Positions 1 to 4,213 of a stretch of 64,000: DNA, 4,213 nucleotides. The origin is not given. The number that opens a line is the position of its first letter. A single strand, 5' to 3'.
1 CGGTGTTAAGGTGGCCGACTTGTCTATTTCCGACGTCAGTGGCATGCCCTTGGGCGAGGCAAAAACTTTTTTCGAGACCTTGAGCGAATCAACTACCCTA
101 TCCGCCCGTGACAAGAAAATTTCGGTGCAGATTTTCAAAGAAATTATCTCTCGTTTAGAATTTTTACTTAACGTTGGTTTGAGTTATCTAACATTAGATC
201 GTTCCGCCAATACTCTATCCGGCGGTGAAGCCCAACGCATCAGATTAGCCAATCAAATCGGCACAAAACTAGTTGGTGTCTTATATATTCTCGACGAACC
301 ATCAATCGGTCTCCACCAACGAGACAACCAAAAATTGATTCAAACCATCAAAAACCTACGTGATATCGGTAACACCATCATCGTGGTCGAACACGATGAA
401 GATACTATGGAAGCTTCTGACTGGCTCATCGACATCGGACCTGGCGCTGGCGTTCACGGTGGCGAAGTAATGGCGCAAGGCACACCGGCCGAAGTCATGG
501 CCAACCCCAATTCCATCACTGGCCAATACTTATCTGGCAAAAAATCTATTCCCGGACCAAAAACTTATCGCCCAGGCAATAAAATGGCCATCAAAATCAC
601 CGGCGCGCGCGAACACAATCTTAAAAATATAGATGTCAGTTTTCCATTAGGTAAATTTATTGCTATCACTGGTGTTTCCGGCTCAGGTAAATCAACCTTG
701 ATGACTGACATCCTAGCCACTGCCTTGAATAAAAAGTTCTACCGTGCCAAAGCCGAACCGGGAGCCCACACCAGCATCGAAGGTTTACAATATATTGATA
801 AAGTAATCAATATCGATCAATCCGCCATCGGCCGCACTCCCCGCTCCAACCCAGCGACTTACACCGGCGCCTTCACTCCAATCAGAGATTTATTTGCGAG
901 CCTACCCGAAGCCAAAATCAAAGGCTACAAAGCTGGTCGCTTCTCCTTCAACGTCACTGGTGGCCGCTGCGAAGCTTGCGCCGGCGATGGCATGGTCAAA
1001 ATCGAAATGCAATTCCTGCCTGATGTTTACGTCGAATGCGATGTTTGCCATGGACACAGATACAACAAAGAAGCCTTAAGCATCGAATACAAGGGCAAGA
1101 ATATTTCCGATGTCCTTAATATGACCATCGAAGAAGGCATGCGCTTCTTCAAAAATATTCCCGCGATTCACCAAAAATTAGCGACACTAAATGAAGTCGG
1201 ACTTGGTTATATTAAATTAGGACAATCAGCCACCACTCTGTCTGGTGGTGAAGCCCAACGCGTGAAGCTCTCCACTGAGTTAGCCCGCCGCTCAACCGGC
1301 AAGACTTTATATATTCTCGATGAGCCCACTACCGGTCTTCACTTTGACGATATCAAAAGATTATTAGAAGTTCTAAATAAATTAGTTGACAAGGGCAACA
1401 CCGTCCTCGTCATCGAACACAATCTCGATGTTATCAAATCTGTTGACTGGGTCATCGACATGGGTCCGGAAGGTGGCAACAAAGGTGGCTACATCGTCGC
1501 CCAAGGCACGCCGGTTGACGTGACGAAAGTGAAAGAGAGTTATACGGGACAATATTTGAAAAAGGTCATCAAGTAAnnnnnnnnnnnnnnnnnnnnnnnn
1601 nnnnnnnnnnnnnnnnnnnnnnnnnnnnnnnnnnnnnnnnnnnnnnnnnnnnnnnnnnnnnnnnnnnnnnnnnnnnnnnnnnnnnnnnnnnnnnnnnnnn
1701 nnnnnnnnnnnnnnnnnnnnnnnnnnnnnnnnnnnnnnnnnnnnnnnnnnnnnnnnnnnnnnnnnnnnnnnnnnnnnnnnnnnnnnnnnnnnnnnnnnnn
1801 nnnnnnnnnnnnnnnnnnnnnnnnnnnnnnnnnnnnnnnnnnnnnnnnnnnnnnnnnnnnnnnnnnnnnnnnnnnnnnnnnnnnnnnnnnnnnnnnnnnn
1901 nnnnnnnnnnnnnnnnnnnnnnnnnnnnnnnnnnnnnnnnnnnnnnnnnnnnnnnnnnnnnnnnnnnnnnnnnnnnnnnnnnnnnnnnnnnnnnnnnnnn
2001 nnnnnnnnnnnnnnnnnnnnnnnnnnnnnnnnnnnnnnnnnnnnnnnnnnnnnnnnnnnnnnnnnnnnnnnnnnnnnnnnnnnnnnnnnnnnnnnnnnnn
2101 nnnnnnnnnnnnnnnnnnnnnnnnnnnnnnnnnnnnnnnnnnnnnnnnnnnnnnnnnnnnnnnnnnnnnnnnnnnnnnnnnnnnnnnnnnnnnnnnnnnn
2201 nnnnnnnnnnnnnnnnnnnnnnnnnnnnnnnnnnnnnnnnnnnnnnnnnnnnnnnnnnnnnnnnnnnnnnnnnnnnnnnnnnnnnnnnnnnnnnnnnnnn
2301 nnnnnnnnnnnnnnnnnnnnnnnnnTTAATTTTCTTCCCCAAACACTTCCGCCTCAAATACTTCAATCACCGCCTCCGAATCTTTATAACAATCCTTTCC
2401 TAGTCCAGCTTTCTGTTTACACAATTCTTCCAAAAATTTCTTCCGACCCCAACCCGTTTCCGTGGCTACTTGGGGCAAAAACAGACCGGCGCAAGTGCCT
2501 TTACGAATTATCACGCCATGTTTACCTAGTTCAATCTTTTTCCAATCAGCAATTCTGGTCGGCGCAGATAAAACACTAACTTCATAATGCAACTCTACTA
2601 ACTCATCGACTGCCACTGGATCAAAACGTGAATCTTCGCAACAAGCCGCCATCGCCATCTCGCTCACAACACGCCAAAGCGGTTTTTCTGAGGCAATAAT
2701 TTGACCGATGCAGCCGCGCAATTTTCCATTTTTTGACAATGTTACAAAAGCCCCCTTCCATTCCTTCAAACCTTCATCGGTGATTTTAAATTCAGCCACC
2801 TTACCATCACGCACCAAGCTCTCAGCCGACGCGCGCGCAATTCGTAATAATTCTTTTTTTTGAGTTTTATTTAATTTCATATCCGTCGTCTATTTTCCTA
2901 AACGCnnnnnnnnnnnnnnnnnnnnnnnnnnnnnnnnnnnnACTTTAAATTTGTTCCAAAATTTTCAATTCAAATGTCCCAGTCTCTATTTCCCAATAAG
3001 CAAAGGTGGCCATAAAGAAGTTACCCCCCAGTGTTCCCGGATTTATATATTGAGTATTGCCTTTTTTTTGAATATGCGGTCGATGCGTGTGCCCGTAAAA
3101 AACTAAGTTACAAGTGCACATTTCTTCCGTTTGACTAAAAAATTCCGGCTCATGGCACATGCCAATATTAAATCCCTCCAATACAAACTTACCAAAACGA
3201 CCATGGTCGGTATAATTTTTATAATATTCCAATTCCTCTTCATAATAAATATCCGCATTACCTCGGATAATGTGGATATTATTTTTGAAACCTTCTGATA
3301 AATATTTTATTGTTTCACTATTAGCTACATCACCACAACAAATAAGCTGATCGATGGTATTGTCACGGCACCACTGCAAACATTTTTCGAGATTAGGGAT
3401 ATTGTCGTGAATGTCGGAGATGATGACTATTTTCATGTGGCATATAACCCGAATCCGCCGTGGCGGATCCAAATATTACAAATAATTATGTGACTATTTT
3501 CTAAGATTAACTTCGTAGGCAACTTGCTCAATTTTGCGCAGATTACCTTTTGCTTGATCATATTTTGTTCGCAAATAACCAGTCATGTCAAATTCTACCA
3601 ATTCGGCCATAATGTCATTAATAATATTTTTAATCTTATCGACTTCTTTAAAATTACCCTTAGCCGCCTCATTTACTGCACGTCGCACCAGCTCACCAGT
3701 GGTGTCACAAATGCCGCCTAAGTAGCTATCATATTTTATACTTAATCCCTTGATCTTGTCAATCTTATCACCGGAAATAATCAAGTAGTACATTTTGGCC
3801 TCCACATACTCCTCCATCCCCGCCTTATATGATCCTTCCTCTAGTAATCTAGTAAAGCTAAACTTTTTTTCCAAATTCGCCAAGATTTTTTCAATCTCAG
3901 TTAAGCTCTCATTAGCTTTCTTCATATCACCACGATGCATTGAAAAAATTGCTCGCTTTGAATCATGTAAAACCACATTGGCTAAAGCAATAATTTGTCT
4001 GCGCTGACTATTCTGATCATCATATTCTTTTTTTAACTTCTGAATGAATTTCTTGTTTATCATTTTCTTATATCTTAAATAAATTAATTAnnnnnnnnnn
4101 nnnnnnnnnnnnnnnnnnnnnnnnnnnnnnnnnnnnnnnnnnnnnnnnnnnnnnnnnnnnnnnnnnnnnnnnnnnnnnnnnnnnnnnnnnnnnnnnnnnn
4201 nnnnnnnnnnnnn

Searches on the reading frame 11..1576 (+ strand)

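Call 14: search_protein_families(library=pfam, proteins=[window:11-1576:+], max_evalue=0.001)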
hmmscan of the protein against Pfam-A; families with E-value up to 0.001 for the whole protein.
window:11-1576:+ (521 aa): 6 families
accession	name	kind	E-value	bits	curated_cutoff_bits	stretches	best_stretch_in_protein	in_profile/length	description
PF00005.33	ABC_tran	-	4.7e-18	66.6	25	2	386-441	85-137/137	ABC transporter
PF02463.25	SMC_N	-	4.6e-11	43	40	0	391-483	118-210/220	RecF/RecN/SMC N terminal domain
PF13304.12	AAA_21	-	4.9e-07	30.5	27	1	416-467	243-295/304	AAA domain, putative AbiEii toxin, Type IV TA system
PF13175.12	AAA_15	-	4.3e-05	23.8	32.1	0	381-464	291-362/374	AAA ATPase domain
PF25199.1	nSTAND_NTPase5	-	0.00025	21.3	34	0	215-239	42-66/145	Novel STAND NTPase 5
PF13555.12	AAA_29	-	0.00079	19.6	27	0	210-231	18-39/61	P-loop containing region of AAA domain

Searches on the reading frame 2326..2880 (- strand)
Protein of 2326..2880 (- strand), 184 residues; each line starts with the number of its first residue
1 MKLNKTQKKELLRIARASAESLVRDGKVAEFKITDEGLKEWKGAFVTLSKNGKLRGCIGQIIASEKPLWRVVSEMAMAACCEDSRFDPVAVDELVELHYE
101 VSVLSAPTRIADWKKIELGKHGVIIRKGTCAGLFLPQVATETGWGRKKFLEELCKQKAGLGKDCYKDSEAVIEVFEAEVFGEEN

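Call 14: search_protein_families(library=pfam, proteins=[window:2326-2880:-], max_evalue=0.001)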
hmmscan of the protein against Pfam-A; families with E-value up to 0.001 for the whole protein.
window:2326-2880:- (184 aa): 1 family
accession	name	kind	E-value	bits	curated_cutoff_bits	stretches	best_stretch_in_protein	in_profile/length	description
PF01871.22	AMMECR1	-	5.6e-50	169.5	25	1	12-180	1-168/168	AMMECR1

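Call 102: search_protein_families(library=ncbifam, proteins=[window:2326-2880:-], max_evalue=0.001)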
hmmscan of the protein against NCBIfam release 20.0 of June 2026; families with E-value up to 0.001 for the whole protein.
window:2326-2880:- (184 aa): 3 families
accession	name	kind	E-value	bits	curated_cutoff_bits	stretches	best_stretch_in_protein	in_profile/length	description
TIGR04335.1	AmmeMemoSam_A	hypoth_equivalog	4.7e-47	159.6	99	1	10-180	2-175/175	AmmeMemoRadiSam system protein A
NF002000.0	PRK00801.1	equivalog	6.4e-45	152.7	273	1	2-183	3-187/201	hypothetical protein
TIGR00296.1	TIGR00296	hypoth_equivalog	3.8e-38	131.2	91.05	1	6-184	7-192/200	TIGR00296 family protein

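Call 103: search_protein_families(library=padloc, proteins=[window:2326-2880:-], max_evalue=0.001)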
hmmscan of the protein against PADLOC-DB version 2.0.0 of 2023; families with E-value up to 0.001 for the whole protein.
window:2326-2880:- (184 aa): 0 families

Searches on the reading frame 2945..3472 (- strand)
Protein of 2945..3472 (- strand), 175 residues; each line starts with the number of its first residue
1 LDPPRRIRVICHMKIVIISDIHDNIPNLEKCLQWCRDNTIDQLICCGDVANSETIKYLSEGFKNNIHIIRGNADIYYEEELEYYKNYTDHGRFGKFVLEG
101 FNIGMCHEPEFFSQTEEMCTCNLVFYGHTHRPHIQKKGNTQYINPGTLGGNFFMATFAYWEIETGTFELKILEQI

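Call 14: search_protein_families(library=pfam, proteins=[window:2945-3472:-], max_evalue=0.001)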
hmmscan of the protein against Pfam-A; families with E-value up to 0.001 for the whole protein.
window:2945-3472:- (175 aa): 3 families
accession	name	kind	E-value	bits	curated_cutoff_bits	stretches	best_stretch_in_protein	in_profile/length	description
PF12850.12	Metallophos_2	-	4.4e-29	101.9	27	1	13-164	1-153/154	Calcineurin-like phosphoesterase superfamily domain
PF00149.33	Metallophos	-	3.9e-14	54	21.5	1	13-94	1-90/191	Calcineurin-like phosphoesterase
PF14582.11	Metallophos_3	-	9.9e-06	25.5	28.2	0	12-57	5-52/259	Metallophosphoesterase, calcineurin superfamily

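Call 102: search_protein_families(library=ncbifam, proteins=[window:2945-3472:-], max_evalue=0.001)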
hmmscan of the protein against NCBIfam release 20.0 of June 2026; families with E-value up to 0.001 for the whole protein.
window:2945-3472:- (175 aa): 2 families
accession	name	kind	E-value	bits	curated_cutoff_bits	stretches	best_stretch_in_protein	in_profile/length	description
TIGR00040.1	yfcE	subfamily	9.5e-21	74.5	56.25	1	13-163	1-149/158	YfcE family phosphodiesterase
NF006988.0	PRK09453.1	equivalog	1e-14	54.8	117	1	13-148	1-146/183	phosphodiesterase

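Call 103: search_protein_families(library=padloc, proteins=[window:2945-3472:-], max_evalue=0.001)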
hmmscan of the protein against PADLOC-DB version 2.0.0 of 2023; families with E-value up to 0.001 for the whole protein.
window:2945-3472:- (175 aa): 1 family
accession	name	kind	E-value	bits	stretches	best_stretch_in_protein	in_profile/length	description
PDLC04908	PDC-S10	-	2.2e-05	21.8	1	11-82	8-79/223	-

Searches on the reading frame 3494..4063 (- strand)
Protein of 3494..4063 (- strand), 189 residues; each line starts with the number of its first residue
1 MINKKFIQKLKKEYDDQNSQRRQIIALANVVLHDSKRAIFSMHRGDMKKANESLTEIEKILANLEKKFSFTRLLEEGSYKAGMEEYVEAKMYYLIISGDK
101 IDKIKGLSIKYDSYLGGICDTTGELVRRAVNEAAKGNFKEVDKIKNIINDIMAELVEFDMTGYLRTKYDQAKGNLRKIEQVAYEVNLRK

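Call 14: search_protein_families(library=pfam, proteins=[window:3494-4063:-], max_evalue=0.001)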
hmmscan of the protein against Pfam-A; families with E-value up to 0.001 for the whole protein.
window:3494-4063:- (189 aa): 3 families
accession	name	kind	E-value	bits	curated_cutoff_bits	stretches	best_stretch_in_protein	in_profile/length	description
PF01997.21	Translin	-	2e-20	74.1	25.9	1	20-189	2-205/205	Translin family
PF00701.28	DHDPS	-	0.0002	20.7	22.1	0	90-157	178-245/289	Dihydrodipicolinate synthetase family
PF02561.19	FliS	-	0.00046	20.9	26.7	0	17-67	11-61/115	Flagellar protein FliS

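Call 96: search_protein_families(library=pfam, proteins=[window:3494-4063:-], max_evalue=0.01)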
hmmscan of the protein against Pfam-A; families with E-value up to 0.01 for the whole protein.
window:3494-4063:- (189 aa): 4 families
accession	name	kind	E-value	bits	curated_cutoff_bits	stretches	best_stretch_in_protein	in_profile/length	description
PF01997.21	Translin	-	2e-20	74.1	25.9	1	20-189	2-205/205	Translin family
PF00701.28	DHDPS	-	0.0002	20.7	22.1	0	90-157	178-245/289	Dihydrodipicolinate synthetase family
PF02561.19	FliS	-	0.00046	20.9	26.7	1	17-67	11-61/115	Flagellar protein FliS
PF22037.2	PSD13_N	-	0.0029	18.1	27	1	5-66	73-133/224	PSD13 N-terminal repeats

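Call 98: search_solved_structures(query=window:3494-4063:-, max_evalue=0.01, show_alignments=1)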
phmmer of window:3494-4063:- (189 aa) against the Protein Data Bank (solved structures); distinct sequences matched with E-value up to 0.01: 17.
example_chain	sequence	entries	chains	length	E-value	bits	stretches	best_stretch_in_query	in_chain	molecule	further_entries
5jr9_C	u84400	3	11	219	6.8e-12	49.2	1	8-178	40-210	NEQ131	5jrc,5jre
5jr9_A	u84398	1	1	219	6.9e-12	49.1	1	8-178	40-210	NEQ131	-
5jr9_B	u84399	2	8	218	7e-12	49.1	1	8-178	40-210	NEQ131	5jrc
3zc1_A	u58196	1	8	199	2e-10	44.4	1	8-178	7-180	AFTRAX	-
3zc0_A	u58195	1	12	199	2.4e-09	40.9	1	8-178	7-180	AFTRAX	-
3pja_A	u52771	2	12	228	3.5e-07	33.8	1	96-188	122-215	Translin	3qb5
1j1j_A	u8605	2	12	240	3.8e-07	33.7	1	96-188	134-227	Translin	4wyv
1key_A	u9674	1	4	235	4e-07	33.7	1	96-188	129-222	translin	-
3riu_A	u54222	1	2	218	9.4e-07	32.4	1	97-188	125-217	Translin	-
3axj_A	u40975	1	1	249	1.4e-06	31.9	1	97-188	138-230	GM27569p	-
2qrx_A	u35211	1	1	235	1.4e-06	31.9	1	97-188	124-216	GM27569p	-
4dg7_A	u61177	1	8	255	1.5e-06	31.8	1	97-188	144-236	GM27569p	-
2qva_A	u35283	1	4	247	1.6e-06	31.7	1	97-188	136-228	GM27569p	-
3pja_J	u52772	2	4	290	8.2e-06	29.4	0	112-188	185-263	Translin-associated protein X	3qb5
3riu_C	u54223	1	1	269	0.00015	25.3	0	111-185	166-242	Translin associated factor X, isoform B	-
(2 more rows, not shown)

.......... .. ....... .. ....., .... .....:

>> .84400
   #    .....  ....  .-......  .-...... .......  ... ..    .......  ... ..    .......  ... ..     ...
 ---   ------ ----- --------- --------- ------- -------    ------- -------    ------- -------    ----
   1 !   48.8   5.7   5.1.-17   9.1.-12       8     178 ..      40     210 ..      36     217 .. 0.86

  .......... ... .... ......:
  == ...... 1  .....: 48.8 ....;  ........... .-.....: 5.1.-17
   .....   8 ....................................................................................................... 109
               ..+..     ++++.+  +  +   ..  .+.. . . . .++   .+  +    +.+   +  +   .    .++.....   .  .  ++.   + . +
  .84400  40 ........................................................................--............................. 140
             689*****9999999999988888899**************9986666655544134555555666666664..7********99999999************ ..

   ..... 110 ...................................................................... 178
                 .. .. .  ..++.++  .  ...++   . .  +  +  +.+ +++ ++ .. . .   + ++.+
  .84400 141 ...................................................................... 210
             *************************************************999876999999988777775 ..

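Call 102: search_protein_families(library=ncbifam, proteins=[window:3494-4063:-], max_evalue=0.001)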
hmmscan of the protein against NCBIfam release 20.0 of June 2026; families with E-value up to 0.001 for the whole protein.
window:3494-4063:- (189 aa): 6 families
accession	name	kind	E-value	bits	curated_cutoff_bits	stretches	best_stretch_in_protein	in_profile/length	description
NF011161.0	PRK14562.1-6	equivalog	2.5e-25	89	228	1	4-177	15-192/218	haloacid dehalogenase superfamily protein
NF011157.0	PRK14562.1-2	equivalog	3.1e-23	82.5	238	1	7-183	5-182/191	haloacid dehalogenase superfamily protein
NF011160.0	PRK14562.1-5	equivalog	1.8e-17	63.5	291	1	8-175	9-181/213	haloacid dehalogenase superfamily protein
NF011159.0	PRK14562.1-4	equivalog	3e-15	56.4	269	1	10-177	8-175/198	haloacid dehalogenase superfamily protein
NF011158.0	PRK14562.1-3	equivalog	7.6e-15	55.2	359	1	7-173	6-181/210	haloacid dehalogenase superfamily protein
NF011156.0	PRK14562.1-1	equivalog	5.5e-08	33.1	308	1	4-178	10-184/200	haloacid dehalogenase superfamily protein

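Call 103: search_protein_families(library=padloc, proteins=[window:3494-4063:-], max_evalue=0.001)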
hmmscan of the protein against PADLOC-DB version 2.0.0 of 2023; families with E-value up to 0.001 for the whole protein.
window:3494-4063:- (189 aa): 0 families
